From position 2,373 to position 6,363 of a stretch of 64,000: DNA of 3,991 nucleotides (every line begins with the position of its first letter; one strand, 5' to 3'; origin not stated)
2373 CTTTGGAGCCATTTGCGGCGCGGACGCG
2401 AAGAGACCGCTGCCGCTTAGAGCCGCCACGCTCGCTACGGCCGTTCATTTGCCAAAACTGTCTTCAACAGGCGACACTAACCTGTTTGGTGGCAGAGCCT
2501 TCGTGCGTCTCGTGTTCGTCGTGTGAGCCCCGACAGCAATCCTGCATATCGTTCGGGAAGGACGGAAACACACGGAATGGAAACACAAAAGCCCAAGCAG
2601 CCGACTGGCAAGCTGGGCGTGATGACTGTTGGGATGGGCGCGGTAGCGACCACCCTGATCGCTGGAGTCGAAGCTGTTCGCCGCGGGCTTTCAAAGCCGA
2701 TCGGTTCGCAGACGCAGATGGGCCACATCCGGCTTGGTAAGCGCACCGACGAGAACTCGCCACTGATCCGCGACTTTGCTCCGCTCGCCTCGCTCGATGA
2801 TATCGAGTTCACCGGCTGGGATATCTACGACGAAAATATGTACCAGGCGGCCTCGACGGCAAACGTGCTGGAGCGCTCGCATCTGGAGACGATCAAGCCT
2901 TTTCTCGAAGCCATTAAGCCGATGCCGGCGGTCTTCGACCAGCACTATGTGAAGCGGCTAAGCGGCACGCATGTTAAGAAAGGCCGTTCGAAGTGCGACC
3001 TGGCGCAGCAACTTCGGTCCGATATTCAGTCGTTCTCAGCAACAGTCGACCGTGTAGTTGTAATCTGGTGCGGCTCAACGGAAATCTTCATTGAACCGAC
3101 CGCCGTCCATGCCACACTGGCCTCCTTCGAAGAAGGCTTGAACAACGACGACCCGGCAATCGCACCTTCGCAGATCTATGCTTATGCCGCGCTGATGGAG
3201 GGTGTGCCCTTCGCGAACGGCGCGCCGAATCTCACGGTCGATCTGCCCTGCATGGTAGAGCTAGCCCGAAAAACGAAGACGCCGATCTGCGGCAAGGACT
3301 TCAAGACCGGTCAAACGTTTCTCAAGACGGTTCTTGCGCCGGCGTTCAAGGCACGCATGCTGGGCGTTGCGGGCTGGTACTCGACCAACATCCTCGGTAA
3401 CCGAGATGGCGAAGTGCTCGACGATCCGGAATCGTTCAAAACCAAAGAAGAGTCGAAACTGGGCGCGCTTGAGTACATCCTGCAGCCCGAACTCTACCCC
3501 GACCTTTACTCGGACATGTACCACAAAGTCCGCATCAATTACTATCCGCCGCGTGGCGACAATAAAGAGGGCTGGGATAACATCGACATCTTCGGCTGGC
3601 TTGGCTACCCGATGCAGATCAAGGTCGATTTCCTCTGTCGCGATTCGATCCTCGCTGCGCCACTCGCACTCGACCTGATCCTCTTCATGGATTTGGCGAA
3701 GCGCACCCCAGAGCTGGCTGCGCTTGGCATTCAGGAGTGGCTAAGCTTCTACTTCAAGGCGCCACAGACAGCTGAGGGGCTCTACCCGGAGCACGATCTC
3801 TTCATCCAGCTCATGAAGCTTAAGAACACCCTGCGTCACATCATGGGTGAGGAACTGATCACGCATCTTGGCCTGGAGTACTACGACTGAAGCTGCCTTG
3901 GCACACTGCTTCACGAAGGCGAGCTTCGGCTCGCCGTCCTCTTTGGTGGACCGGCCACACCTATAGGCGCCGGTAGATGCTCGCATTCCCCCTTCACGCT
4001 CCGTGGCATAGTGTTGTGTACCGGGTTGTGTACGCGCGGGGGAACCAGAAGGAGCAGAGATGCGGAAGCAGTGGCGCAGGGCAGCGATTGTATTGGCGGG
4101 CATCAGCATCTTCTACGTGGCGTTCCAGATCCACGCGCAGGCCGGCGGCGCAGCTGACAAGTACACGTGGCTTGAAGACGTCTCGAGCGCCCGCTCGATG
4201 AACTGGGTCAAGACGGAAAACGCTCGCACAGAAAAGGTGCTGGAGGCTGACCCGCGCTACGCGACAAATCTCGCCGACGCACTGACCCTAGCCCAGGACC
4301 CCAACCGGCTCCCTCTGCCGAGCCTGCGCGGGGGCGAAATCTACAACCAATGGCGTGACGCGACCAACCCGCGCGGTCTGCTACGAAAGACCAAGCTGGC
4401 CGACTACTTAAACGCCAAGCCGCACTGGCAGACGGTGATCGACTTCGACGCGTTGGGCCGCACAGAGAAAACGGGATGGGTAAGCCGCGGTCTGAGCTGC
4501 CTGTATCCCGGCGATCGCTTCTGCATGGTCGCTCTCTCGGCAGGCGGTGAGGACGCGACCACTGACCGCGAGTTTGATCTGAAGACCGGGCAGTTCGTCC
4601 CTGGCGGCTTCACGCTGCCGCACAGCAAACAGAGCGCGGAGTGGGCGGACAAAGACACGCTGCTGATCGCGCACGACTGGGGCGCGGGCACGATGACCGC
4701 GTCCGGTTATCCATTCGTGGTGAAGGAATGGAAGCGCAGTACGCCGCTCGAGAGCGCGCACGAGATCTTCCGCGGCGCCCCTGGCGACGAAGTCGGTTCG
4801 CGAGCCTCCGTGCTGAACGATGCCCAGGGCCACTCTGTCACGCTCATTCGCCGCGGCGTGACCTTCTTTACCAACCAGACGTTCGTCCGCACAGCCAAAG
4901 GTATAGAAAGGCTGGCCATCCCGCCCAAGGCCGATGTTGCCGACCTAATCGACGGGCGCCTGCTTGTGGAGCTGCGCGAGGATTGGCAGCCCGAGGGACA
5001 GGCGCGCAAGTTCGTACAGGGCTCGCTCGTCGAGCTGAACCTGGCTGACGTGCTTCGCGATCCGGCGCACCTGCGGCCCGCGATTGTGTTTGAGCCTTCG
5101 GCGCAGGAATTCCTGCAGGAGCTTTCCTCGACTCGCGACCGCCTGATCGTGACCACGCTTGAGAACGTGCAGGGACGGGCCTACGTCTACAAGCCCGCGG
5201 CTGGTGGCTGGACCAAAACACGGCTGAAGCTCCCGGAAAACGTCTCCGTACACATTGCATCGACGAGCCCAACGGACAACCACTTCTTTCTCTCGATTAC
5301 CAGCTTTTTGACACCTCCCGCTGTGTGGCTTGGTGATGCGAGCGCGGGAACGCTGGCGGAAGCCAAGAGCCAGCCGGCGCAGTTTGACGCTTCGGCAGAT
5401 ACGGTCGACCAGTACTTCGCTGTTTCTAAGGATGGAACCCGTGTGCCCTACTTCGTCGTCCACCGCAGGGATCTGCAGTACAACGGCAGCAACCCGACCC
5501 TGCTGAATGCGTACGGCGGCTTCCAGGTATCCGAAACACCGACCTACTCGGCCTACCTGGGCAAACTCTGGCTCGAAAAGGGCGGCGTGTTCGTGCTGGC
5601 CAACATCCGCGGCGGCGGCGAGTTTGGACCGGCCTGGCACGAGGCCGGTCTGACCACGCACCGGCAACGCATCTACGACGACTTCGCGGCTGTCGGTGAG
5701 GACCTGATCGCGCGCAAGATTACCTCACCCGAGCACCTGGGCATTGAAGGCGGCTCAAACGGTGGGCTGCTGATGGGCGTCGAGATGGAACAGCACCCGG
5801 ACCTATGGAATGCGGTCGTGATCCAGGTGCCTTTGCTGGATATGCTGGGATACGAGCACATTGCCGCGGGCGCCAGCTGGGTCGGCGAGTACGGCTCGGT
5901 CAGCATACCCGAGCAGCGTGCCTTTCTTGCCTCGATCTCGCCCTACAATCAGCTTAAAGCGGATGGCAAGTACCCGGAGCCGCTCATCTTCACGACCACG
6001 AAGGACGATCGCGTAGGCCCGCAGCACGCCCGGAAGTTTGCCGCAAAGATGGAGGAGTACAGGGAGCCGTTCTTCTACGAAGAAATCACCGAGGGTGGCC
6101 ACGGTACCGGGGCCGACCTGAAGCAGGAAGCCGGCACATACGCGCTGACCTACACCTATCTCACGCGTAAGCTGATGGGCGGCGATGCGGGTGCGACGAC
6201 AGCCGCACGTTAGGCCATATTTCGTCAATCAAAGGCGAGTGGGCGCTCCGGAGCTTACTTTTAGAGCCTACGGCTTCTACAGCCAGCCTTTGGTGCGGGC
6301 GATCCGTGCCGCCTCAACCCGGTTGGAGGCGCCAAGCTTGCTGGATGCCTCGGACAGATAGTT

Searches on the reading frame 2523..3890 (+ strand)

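Call 73: search_protein_families(library=pfam, proteins=[window:2523-3890:+], max_evalue=0.00001)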
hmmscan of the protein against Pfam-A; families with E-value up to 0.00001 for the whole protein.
window:2523-3890:+ (455 aa): 2 families
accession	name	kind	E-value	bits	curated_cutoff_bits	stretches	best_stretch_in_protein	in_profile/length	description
PF07994.18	NAD_binding_5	-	7.8e-99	331.6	25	1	31-438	1-321/321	Myo-inositol-1-phosphate synthase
PF01658.22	Inos-1-P_synth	-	3.3e-33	114.5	27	1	263-375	1-107/107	Myo-inositol-1-phosphate synthase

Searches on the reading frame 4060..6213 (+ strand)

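Call 73: search_protein_families(library=pfam, proteins=[window:4060-6213:+], max_evalue=0.00001)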
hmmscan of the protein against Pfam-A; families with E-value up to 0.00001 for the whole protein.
window:4060-6213:+ (717 aa): 2 families
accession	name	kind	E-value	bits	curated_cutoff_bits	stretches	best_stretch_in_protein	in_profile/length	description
PF00326.27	Peptidase_S9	-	1.6e-39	136.1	22.6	1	504-705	10-210/213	Prolyl oligopeptidase family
PF02897.21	Peptidase_S9_N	-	8.3e-33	114.2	24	1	27-432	16-408/414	Prolyl oligopeptidase, N-terminal beta-propeller domain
